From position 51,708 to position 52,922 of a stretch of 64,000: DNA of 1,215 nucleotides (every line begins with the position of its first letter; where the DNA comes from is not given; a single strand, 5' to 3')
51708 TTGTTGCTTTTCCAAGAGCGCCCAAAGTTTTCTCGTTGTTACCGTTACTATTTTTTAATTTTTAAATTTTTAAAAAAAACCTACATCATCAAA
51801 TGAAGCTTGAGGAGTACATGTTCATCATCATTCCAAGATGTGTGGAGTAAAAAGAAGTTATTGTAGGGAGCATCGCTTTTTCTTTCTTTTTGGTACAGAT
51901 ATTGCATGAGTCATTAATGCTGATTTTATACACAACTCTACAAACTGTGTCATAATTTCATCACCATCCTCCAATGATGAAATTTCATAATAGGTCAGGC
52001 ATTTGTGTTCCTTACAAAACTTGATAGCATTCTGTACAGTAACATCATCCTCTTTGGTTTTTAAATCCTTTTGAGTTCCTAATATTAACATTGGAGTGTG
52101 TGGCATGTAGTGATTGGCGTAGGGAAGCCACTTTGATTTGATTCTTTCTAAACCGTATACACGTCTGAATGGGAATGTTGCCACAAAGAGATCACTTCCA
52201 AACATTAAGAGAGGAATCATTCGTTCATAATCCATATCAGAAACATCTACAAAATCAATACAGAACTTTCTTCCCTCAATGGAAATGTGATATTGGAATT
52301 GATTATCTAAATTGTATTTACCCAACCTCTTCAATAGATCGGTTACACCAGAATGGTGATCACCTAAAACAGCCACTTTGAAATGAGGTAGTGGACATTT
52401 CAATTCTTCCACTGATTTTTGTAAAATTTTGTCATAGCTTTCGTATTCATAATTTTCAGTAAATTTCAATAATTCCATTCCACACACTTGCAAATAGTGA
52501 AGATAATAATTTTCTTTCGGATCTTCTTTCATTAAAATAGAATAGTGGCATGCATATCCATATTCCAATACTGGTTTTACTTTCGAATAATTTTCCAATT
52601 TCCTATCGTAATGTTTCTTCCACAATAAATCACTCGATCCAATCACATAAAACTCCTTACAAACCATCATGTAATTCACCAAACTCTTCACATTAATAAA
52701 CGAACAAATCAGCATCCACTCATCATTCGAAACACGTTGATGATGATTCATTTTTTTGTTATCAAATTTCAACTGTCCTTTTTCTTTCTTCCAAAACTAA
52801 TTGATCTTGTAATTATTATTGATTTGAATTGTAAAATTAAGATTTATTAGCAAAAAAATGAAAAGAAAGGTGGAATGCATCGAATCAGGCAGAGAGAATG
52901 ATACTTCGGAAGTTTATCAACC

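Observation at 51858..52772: Second F-box + GTPase fusion: a Rho-family pseudo-GTPase with a CAAX box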

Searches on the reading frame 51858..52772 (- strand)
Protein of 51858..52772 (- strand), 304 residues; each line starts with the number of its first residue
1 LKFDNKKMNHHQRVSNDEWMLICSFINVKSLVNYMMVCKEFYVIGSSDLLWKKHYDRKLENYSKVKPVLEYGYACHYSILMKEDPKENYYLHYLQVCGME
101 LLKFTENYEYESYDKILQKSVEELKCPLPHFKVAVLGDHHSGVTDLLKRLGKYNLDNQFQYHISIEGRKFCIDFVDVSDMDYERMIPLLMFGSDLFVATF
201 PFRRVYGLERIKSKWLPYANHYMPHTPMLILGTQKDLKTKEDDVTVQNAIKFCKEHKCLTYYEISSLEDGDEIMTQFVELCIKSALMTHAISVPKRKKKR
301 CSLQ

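Call 3: search_protein_families(library=pfam, proteins=[window:51858-52772:-], max_evalue=1)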
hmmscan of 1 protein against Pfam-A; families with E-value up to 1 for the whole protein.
window:51858-52772:- (304 aa): 5 families
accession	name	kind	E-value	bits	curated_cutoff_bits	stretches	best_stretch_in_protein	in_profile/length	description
PF00071.28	Ras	-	6.3e-09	36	21.6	1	132-279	1-155/162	Ras family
PF12937.12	F-box-like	-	1.6e-05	25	24.3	1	20-55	10-45/47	F-box-like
PF00646.38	F-box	-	0.013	15.8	20.5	1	16-53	6-43/43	F-box domain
PF08477.19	Roc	-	0.058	14.1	27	0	132-168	1-37/119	Ras of Complex, Roc, domain of DAPkinase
PF01415.21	IL7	-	0.21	12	26.8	0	241-295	30-84/134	Interleukin 7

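Call 6: find_homologous_proteins(query=window:51858-52751:-)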
Query window:51858-52751:- (297 aa): 1 proteins with E <= 0.001 among 399 candidates.
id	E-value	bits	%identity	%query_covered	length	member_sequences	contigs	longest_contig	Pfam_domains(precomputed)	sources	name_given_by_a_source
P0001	3.3e-202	688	100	100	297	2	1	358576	PF12937.13,PF00071.29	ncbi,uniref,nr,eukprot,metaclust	ncbi:rho family member [Naegleria gruberi]|uniref:Rho family member n=1 Tax=Naegleria gruberi TaxID=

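Call 7: search_solved_structures(query=window:51858-52751:-, max_evalue=0.01, show_alignments=3)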
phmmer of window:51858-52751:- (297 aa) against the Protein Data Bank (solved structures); distinct sequences matched with E-value up to 0.01: 171 (the best 60 are shown).
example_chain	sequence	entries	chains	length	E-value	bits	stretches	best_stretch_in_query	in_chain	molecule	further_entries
5upl_B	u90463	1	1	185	3.4e-12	49.8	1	152-262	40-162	Cell division control protein 42 homolog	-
5upk_C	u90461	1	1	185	4.2e-12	49.5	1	152-262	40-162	Cell division control protein 42 homolog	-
7s0y_B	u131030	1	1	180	4.3e-12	49.5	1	148-260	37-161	Cell division control protein 42 homolog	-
2odb_A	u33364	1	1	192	4.5e-12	49.4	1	152-262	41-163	Human Cell Division Cycle 42 (CDC42)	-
2dfk_B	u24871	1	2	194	4.5e-12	49.4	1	152-262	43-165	cell division cycle 42 isoform 1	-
6siu_C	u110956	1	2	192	4.5e-12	49.4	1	152-262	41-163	Cell division control protein 42 homolog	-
5fi1_B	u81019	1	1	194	4.7e-12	49.3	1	152-262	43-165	Cell division control protein 42 homolog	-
1grn_A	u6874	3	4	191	4.7e-12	49.3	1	152-262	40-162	PROTEIN (GTP BINDING PROTEIN) | PROTEIN (GTP BINDING PROTEIN (G25K)) | Cell division control protein 42 homolog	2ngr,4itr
5c2j_B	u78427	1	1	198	4.9e-12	49.3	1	152-262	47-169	Cell division control protein 42 homolog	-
1an0_A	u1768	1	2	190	4.9e-12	49.3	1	152-262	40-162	CDC42HS-GDP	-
1a4r_A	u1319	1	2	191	5e-12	49.2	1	152-262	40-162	G25K GTP-BINDING PROTEIN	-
1nf3_A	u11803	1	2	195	5.4e-12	49.1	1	152-262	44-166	G25K GTP-binding protein, placental isoform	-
5hzk_A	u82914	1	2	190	5.6e-12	49.1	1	152-261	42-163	Cell division control protein 42 homolog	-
2qrz_A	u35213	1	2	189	6.3e-12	48.9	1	152-261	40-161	Cell division control protein 42 homolog precursor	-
6tky_C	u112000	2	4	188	6.7e-12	48.8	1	152-261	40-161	Cell division control protein 42 homolog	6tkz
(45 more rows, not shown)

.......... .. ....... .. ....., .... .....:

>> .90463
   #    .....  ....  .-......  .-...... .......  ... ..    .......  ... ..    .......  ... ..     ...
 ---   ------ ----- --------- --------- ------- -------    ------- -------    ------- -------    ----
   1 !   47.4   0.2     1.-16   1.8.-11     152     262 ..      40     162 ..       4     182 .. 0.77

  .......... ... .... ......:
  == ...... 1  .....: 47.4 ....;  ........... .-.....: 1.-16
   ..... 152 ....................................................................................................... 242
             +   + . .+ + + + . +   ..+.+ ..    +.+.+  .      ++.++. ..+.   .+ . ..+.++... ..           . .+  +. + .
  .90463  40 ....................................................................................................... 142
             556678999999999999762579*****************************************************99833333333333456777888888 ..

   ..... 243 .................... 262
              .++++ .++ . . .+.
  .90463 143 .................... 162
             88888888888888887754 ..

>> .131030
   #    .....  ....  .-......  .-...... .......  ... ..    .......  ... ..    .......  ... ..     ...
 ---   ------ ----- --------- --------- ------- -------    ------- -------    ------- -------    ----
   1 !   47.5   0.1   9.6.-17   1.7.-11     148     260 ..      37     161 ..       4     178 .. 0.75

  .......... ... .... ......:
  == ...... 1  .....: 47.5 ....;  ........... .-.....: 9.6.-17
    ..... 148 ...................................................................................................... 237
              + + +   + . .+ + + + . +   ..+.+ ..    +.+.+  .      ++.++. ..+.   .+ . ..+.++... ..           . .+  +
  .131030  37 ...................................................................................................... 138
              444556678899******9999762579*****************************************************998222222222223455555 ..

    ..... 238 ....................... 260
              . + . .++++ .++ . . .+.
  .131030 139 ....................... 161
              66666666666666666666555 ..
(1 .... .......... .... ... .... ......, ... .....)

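Call 18: search_protein_representatives(protein=window:51858-52751:-)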
Query: 297 residues. Proteins with E-value up to 0.001 (for the whole library): 1164; up to 1e-10: 15; up to 1e-30: 2. The best 150 are listed.
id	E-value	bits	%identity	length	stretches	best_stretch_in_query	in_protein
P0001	1.0e-202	688.4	100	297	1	1-297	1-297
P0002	1.4e-64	235.0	44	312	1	9-284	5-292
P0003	2.0e-23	99.9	28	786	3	124-267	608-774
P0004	3.0e-18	82.8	25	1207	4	118-239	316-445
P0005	3.3e-18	82.7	28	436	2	97-296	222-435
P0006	8.8e-18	81.3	25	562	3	152-245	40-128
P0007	4.9e-17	78.9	31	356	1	7-236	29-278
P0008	2.3e-14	70.1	26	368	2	154-251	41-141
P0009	2.8e-14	69.8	30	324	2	152-237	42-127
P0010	3.6e-14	69.4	60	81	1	183-252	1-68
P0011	4.4e-13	65.9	33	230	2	156-277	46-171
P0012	5.2e-13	65.7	27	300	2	161-237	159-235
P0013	2.0e-12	63.8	34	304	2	153-233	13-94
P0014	9.7e-12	61.5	33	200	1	153-280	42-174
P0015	7.6e-11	58.5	34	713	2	146-273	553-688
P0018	3.9e-10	56.2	34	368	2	163-234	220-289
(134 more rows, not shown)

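Call 20: list_cluster_members(proteins=[P0001, P0002, P0007, P0005])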
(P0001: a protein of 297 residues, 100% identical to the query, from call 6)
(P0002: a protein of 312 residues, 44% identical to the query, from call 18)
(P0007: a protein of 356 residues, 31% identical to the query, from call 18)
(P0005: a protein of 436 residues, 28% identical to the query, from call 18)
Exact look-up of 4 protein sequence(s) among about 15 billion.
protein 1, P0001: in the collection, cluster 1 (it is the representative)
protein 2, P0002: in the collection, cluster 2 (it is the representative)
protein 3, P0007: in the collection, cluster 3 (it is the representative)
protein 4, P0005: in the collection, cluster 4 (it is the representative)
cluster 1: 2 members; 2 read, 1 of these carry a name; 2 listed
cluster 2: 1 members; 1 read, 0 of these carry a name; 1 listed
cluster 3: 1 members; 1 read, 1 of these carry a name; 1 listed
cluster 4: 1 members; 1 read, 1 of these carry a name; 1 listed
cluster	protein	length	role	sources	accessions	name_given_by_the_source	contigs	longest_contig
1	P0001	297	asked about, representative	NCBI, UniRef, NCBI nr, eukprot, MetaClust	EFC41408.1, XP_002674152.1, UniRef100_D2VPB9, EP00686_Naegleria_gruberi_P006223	rho family member [Naegleria gruberi] | Rho family member n=1 Tax=Naegleria gruberi TaxID=5762 RepID=D2VPB9_NAEGR | XP_002674152.1 rho family member [Naegleria gruberi strain NEG-M]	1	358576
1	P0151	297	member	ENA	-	-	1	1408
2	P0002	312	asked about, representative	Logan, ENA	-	-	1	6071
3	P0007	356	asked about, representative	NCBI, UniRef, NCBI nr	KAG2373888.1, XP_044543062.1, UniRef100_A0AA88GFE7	hypothetical protein C9374_011773 [Naegleria lovaniensis] | Uncharacterized protein n=1 Tax=Naegleria lovaniensis TaxID=51637 RepID=A0AA88GFE7_NAELO | uncharacterized protein C9374_011773 [Naegleria lovaniensis]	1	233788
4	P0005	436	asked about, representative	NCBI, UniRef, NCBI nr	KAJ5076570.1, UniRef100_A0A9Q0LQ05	ras-related c3 botulinum toxin substrate 1 [Anaeramoeba ignava] | Ras-related c3 botulinum toxin substrate 1 n=1 Tax=Anaeramoeba ignava TaxID=1746090 ...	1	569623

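Call 22: find_encoding_contigs(protein=P0002, flank=5000, max_places=4)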
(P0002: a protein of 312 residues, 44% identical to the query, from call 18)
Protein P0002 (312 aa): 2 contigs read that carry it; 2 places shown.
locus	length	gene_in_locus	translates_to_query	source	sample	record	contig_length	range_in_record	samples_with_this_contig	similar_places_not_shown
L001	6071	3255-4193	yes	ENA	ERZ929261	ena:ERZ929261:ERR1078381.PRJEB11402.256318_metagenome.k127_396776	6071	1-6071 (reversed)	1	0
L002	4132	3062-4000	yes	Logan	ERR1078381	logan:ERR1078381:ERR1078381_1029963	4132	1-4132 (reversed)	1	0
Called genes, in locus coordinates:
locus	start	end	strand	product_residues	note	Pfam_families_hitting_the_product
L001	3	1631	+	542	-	?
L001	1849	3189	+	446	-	PF01571:GCV_T, PF08669:GCV_T_C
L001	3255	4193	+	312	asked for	PF00071:Ras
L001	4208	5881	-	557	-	-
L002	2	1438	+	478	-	?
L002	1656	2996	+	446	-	PF01571:GCV_T, PF08669:GCV_T_C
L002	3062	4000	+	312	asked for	PF00071:Ras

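Call 24: find_encoding_contigs(protein=P0001, flank=3000, max_places=8)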
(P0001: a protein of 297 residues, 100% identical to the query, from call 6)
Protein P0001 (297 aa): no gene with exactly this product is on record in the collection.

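Call 25: find_encoding_contigs(protein=P0151, flank=3000, max_places=6)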
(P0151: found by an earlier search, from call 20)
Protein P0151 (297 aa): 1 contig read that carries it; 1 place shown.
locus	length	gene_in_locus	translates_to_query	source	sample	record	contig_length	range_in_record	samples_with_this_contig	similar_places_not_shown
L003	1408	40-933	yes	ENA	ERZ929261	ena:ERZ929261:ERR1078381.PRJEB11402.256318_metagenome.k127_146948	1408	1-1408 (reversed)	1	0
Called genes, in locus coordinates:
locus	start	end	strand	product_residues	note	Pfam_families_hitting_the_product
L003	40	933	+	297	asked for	PF12937:F-box-like (faint), PF00071:Ras (weak)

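Call 29: find_encoding_contigs(protein=P0010, flank=4000, max_places=4)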
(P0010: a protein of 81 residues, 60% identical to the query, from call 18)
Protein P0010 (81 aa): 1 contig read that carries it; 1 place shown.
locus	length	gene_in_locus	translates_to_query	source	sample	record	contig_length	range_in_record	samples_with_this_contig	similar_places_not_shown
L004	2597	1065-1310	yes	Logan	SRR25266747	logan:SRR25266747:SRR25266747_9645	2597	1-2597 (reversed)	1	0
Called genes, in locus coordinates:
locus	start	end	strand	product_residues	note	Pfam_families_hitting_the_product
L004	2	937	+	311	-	?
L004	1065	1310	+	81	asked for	-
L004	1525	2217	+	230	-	-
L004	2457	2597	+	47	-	?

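Call 31: find_homologous_proteins(query=A2, max_evalue=1e-10)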
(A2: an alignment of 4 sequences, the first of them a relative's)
Query A2 (4 sequences) (297 aa, profile of the alignment): 16 proteins with E <= 1e-10 among 3636 candidates.
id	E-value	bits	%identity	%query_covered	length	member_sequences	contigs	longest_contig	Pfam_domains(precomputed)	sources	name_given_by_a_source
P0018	9.0e-144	497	25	76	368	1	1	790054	PF00025.28,PF08477.20,PF00071.29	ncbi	ncbi:hypothetical protein ABK040_007638 [Willaertia magna]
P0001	5.4e-129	449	100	100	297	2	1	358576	PF12937.13,PF00071.29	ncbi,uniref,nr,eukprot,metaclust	ncbi:rho family member [Naegleria gruberi]|uniref:Rho family member n=1 Tax=Naegleria gruberi TaxID=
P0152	2.6e-90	322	22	99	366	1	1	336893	PF08477.20,PF00071.29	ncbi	ncbi:hypothetical protein ABK040_004009 [Willaertia magna]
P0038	1.8e-89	319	22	100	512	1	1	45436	PF07646.22,PF13418.13,PF24681.2,PF13415.13,PF08477.20,PF24981.2,PF01344.32,PF00071.29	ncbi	ncbi:hypothetical protein ABK040_012314 [Willaertia magna]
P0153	1.3e-84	303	26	50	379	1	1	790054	PF08477.20,PF00071.29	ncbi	ncbi:hypothetical protein ABK040_007650 [Willaertia magna]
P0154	2.8e-81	292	25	77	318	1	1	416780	PF08477.20,PF00071.29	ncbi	ncbi:hypothetical protein ABK040_003199 [Willaertia magna]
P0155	2.6e-64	236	23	72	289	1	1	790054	PF08477.20,PF00071.29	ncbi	ncbi:hypothetical protein ABK040_007648 [Willaertia magna]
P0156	5.8e-61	225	23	87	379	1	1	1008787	PF08477.20,PF00071.29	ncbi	ncbi:hypothetical protein ABK040_005546 [Willaertia magna]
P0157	1.3e-46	178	33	18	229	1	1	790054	PF08477.20,PF00071.29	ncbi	ncbi:hypothetical protein ABK040_007637 [Willaertia magna]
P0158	3.6e-46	176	38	15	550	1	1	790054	PF02585.23,PF08477.20,PF00071.29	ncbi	ncbi:hypothetical protein ABK040_007647 [Willaertia magna]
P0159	1.2e-45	175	33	19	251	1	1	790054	PF00071.29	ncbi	ncbi:hypothetical protein ABK040_007636 [Willaertia magna]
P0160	1.3e-42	165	24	60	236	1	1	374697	PF08477.20,PF00071.29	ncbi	ncbi:hypothetical protein ABK040_004687 [Willaertia magna]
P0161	3.4e-39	153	34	18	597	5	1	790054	PF07646.22,PF13418.13,PF24681.2,PF13415.13,PF03089.21,PF08477.20,PF24981.2,PF01344.32,PF25210.2,PF24996.1,PF13854.13,PF00071.29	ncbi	ncbi:hypothetical protein ABK040_007661 [Willaertia magna]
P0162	3.8e-31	127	34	15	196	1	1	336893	-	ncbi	ncbi:hypothetical protein ABK040_004009 [Willaertia magna]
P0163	8.0e-22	96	23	47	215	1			PF08477.20,PF00071.29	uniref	uniref:Ras homolog family member J n=1 Tax=Nomascus leucogenys TaxID=61853 RepID=G1RUW9_NOMLE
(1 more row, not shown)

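Call 36: search_protein_families(library=pfam, proteins=[P0002, P0007, P0018, P0152, P0153, P0154, P0156], max_evalue=1)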
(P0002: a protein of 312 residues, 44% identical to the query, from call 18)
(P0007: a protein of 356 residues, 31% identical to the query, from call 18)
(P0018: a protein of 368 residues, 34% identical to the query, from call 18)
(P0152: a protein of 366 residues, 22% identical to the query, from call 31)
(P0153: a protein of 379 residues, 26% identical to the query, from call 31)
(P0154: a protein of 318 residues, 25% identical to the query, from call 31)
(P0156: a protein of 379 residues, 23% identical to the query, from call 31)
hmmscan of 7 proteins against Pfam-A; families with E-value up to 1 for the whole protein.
P0002 (312 aa): 4 families
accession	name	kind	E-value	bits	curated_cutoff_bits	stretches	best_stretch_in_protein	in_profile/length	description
PF00071.28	Ras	-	2.2e-11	44.1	21.6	1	125-281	2-155/162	Ras family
PF12937.12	F-box-like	-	0.00037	20.6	24.3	1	11-45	12-46/47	F-box-like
PF08477.19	Roc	-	0.058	14.1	27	1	124-240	1-119/119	Ras of Complex, Roc, domain of DAPkinase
PF20529.3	DUF6744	-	0.13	11.6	27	1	101-125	279-303/314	Family of unknown function (DUF6744)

P0007 (356 aa): 9 families
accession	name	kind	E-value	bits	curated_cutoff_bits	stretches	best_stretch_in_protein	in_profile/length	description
PF00071.28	Ras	-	1.6e-31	109.5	21.6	1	155-320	1-149/162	Ras family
PF08477.19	Roc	-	1.3e-11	45.2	27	1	155-271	1-119/119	Ras of Complex, Roc, domain of DAPkinase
PF00025.27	Arf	-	0.00019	21.4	22.3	1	146-280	7-135/174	ADP-ribosylation factor family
PF00646.38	F-box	-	0.0021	18.3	20.5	1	31-57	6-32/43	F-box domain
PF09439.16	SRPRB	-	0.0021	17.9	25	1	155-220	5-63/178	Signal recognition particle receptor beta subunit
PF12937.12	F-box-like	-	0.0036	17.5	24.3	1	36-72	11-45/47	F-box-like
PF00009.33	GTP_EFTU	-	0.0036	17.4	26.5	1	193-331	59-186/188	Elongation factor Tu GTP binding domain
PF24106.1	Beta-prop_EDC4L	-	0.032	13.7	27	1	97-175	254-333/375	EDC4-like protein pdc1 beta-propeller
PF18489.6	Alpha_Helical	-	0.081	13.6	32.4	1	12-101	29-121/127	Alpha helical domain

P0018 (368 aa): 8 families
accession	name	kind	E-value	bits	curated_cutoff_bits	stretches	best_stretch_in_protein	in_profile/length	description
PF00071.28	Ras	-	1.5e-24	86.9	21.6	1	163-333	1-147/162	Ras family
PF08477.19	Roc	-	1e-12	48.8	27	1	163-284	1-119/119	Ras of Complex, Roc, domain of DAPkinase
PF00025.27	Arf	-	1.6e-05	24.9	22.3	1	151-223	4-66/174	ADP-ribosylation factor family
PF12937.12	F-box-like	-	0.00044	20.4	24.3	1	27-62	12-45/47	F-box-like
PF16804.11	DUF5071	-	0.023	15.5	27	1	84-143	50-110/119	Domain of unknown function (DUF5071)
PF00005.33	ABC_tran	-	0.33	12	25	1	160-189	10-39/137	ABC transporter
PF00646.38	F-box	-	0.42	11.1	20.5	1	19-46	4-31/43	F-box domain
PF02059.20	IL3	-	0.82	10.2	25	0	102-158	11-67/117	Interleukin-3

P0152 (366 aa): 6 families
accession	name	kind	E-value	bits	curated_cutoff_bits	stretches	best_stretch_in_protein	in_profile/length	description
PF00071.28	Ras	-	7.3e-32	110.6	21.6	1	169-337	1-152/162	Ras family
PF08477.19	Roc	-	4.3e-19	69.3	27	1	169-287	1-119/119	Ras of Complex, Roc, domain of DAPkinase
PF00025.27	Arf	-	0.0006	19.8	22.3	1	166-291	13-130/174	ADP-ribosylation factor family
PF12937.12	F-box-like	-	0.00067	19.8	24.3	1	31-66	12-45/47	F-box-like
PF00646.38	F-box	-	0.0012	19.1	20.5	1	28-50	9-31/43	F-box domain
PF00009.33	GTP_EFTU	-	0.0016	18.5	26.5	1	214-342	65-183/188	Elongation factor Tu GTP binding domain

P0153 (379 aa): 6 families
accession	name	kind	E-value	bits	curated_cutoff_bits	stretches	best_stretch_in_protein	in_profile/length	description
PF00071.28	Ras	-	3.6e-35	121.4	21.6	1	187-353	1-151/162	Ras family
PF08477.19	Roc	-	2.3e-16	60.5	27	1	187-304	1-119/119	Ras of Complex, Roc, domain of DAPkinase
PF12937.12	F-box-like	-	0.00081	19.5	24.3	1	41-76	12-45/47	F-box-like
PF00009.33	GTP_EFTU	-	0.015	15.4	26.5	1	227-359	60-183/188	Elongation factor Tu GTP binding domain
PF00646.38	F-box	-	0.036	14.4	20.5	1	33-67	4-38/43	F-box domain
PF00208.27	ELFV_dehydrog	-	0.46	10.6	23.4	0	105-151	192-238/241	Glutamate/Leucine/Phenylalanine/Valine dehydrogenase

P0154 (318 aa): 6 families
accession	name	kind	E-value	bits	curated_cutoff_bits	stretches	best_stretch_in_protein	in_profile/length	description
PF00071.28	Ras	-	3e-30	105.4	21.6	1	161-318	1-141/162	Ras family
PF08477.19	Roc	-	1.3e-17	64.5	27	1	161-278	1-119/119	Ras of Complex, Roc, domain of DAPkinase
PF12937.12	F-box-like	-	0.00012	22.2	24.3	1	26-61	12-45/47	F-box-like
PF00646.38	F-box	-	0.00057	20.2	20.5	1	18-45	4-31/43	F-box domain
PF00025.27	Arf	-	0.014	15.3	22.3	1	148-246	3-93/174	ADP-ribosylation factor family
PF01926.29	MMR_HSR1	-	0.017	15.7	21.9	1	161-246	1-87/113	50S ribosome-binding GTPase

P0156 (379 aa): 5 families
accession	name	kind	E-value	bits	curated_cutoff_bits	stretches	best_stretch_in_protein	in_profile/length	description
PF00071.28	Ras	-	2e-32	112.4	21.6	1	182-337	1-145/162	Ras family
PF08477.19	Roc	-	8.2e-15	55.5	27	1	182-296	1-119/119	Ras of Complex, Roc, domain of DAPkinase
PF00025.27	Arf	-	0.00094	19.1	22.3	1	168-274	2-102/174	ADP-ribosylation factor family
PF12937.12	F-box-like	-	0.015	15.5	24.3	1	48-84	12-46/47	F-box-like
PF11417.13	Inhibitor_G39P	-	0.24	12.4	22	0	90-137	11-57/69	Loader and inhibitor of phage G40P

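Call 42: predict_structure(alignment_id=A3)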
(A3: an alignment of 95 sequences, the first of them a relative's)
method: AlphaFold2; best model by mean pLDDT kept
length: 297 residues; sequences in the alignment: 95
mean_pLDDT: 80.3   pTM: 0.71
mean pLDDT of the five models: 80.3, 79.8, 79.4, 74.8, 74.3
residues with pLDDT >= 90: 130; 70-90: 91; 50-70: 50; < 50: 26
segments of 3 or more residues with pLDDT < 50: 1-4, 59-73, 91-96
pLDDT, mean of each block of 10 residues (from residue 1): 63 79 68 71 80 62 39 56 65 53 95 88 92 94 82 94 94 81 89 88 95 88 96 86 96 97 96 95 62 53
secondary structure, 60 per line:
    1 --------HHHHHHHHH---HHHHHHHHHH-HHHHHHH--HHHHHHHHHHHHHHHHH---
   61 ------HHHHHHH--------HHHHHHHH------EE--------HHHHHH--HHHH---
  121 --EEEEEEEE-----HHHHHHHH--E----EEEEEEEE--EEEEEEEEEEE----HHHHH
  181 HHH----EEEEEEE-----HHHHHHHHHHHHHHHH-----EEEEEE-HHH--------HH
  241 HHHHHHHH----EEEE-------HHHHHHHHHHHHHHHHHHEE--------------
elements in order: H9-17 H21-30 H32-38 H41-57 H67-73 H82-89 H106-111 H114-117 E123-130 H136-143 E151-158 E161-171 H176-183 E188-194 H200-215 E221-226 H239-248 E253-256 H264-281
